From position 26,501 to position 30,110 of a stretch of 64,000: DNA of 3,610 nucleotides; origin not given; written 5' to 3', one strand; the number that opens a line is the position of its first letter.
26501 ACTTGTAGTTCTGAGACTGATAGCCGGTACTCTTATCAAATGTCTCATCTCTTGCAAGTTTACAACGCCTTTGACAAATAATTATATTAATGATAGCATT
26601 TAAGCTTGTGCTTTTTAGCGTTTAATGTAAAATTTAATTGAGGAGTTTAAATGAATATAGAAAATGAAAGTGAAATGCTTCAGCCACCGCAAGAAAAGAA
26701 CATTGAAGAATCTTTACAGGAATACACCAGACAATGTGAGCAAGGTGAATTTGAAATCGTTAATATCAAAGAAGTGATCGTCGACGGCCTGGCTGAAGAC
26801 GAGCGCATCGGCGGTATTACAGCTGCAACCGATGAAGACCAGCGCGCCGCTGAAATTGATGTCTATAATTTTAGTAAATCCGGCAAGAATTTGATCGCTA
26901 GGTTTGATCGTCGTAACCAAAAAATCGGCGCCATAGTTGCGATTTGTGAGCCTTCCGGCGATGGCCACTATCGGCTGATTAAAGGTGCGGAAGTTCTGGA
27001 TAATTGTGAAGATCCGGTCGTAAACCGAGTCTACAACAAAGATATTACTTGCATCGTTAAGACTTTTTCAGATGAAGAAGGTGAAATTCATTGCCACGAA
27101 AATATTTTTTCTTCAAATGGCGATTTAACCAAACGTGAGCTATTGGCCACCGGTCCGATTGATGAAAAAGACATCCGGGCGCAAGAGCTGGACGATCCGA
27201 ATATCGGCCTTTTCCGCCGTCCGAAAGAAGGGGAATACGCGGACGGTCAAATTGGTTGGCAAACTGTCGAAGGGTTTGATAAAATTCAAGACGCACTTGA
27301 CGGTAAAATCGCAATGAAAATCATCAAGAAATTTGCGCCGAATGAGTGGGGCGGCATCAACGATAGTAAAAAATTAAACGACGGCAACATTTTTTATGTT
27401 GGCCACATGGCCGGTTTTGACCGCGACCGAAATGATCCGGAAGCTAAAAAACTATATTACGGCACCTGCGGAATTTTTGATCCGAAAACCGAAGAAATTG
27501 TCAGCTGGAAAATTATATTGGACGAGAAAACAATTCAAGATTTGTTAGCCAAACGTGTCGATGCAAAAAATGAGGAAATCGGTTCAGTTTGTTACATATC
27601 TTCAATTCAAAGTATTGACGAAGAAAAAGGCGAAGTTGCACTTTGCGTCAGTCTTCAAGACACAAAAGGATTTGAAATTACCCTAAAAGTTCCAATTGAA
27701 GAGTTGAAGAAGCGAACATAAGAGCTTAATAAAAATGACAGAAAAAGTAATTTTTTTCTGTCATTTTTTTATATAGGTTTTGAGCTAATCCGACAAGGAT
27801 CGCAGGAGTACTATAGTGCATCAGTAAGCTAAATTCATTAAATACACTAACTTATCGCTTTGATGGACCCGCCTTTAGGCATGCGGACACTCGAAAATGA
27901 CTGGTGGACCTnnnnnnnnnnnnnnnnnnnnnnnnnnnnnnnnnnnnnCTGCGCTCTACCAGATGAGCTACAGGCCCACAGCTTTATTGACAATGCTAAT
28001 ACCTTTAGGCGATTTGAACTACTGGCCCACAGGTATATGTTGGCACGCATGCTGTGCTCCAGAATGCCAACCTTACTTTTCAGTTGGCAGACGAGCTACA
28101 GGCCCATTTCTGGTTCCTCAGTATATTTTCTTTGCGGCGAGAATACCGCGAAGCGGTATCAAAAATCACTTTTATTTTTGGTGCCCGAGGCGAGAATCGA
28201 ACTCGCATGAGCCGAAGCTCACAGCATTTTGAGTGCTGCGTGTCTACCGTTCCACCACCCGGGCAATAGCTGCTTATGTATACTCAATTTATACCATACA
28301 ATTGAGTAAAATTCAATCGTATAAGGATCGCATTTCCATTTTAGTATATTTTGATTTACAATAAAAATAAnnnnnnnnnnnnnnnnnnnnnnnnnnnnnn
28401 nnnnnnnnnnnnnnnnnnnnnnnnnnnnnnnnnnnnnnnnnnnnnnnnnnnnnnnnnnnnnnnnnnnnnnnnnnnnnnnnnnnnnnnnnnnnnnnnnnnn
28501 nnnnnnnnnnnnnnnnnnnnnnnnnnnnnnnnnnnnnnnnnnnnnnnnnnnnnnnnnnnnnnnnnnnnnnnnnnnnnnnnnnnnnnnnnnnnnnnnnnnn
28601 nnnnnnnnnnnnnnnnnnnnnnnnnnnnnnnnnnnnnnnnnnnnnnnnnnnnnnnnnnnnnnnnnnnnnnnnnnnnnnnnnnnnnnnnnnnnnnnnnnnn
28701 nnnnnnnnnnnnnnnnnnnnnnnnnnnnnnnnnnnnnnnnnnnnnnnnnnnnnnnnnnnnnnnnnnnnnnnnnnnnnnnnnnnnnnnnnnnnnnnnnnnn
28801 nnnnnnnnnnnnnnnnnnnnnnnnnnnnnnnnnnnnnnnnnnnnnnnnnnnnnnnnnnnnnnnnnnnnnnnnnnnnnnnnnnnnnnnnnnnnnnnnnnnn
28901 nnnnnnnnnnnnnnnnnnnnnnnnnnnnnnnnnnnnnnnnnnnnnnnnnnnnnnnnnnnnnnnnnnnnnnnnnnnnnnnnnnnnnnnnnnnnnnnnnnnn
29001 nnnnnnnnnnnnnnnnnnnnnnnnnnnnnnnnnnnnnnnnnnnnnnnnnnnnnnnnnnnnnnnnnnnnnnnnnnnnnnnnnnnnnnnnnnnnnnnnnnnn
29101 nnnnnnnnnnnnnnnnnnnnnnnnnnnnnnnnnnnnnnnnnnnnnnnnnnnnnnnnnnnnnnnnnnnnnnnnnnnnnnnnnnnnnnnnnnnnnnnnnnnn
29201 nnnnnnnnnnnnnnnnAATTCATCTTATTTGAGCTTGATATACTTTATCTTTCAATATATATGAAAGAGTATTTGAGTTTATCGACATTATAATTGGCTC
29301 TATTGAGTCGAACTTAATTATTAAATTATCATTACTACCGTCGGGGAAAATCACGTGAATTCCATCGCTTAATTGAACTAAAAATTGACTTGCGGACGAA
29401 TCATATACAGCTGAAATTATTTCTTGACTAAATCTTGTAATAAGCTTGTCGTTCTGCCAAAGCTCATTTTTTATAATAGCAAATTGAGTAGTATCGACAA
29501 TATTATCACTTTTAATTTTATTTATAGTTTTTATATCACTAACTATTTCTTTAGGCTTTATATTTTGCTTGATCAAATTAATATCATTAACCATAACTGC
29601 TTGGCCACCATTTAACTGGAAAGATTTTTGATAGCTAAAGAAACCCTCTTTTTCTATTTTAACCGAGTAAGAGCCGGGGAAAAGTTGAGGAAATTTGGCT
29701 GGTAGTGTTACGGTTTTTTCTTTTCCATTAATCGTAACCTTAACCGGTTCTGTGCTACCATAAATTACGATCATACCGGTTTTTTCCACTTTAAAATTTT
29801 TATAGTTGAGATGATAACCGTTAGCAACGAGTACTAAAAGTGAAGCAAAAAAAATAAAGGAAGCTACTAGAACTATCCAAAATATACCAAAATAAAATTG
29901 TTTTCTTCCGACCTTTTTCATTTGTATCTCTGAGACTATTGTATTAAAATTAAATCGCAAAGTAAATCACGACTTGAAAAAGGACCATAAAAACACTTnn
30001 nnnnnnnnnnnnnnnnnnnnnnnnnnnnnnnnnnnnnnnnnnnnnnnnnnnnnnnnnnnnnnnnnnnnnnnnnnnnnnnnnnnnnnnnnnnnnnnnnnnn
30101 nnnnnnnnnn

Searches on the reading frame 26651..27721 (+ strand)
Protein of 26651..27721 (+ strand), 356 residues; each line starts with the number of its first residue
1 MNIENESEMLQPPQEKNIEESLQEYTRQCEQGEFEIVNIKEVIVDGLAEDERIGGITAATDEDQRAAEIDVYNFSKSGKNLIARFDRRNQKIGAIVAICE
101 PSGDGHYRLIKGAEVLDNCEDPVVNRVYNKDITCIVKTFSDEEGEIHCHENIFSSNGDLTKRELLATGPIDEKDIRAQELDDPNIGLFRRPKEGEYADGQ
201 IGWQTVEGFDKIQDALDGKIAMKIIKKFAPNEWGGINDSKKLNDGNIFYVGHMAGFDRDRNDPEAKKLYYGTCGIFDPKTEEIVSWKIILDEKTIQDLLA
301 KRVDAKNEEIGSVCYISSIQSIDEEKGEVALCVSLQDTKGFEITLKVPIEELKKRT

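Call 74: search_protein_families(library=pfam, proteins=[window:26651-27721:+], max_evalue=0.001)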
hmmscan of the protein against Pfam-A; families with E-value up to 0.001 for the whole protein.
window:26651-27721:+ (356 aa): 1 family
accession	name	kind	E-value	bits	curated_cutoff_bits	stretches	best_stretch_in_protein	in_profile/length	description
PF08950.16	DUF1861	-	7e-34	117.7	28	1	68-350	22-295/296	Protein of unknown function (DUF1861)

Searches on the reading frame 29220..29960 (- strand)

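Call 74: search_protein_families(library=pfam, proteins=[window:29220-29960:-], max_evalue=0.001)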
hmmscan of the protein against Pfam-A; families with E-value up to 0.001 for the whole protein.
window:29220-29960:- (246 aa): 1 family
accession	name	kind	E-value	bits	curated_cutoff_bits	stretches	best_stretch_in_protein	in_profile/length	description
PF08308.17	PEGA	-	6.4e-06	26.4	20.8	1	62-125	2-64/71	PEGA domain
